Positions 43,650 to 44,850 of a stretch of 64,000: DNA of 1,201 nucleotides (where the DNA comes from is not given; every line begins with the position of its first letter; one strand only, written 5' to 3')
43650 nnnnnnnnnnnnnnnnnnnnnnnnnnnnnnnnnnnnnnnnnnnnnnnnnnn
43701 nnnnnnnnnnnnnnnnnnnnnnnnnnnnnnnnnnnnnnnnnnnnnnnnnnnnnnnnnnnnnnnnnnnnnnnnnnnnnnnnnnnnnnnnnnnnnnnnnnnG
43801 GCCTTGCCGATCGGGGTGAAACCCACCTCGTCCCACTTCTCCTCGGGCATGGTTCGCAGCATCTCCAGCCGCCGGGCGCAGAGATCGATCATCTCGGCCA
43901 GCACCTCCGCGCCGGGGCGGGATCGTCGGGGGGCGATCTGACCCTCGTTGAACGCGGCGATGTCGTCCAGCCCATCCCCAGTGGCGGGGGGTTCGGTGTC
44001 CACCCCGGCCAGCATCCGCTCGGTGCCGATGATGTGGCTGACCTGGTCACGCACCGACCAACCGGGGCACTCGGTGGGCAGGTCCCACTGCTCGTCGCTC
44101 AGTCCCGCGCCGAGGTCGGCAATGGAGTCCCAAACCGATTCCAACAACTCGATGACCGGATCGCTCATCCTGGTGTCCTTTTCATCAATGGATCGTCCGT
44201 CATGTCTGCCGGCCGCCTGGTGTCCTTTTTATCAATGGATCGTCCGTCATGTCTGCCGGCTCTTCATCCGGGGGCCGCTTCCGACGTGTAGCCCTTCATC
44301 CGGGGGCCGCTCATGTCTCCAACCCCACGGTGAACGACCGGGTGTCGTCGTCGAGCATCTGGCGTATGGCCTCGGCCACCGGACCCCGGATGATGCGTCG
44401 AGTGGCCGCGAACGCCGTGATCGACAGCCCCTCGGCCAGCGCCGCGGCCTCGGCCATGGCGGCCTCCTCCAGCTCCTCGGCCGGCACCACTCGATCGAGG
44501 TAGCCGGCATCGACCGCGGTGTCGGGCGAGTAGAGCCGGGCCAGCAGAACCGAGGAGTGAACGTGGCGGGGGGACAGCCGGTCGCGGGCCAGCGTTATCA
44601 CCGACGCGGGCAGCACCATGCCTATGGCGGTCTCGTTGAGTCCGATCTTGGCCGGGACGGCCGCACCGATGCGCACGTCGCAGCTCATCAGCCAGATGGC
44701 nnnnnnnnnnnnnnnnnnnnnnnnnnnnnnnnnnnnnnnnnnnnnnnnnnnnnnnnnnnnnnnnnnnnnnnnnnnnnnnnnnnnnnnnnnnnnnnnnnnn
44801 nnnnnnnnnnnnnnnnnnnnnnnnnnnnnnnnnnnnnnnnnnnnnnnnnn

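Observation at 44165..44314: Relay of four ATGA-coupled mini-ORFs linking the crotonase stop to the DinB-like start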

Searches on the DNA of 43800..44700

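Call 23: search_rna_families(source=window, start=43800, end=44700, threshold=evalue, max_evalue=1)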
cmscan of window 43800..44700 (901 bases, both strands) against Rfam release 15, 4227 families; matches with E-value up to 1: 0.
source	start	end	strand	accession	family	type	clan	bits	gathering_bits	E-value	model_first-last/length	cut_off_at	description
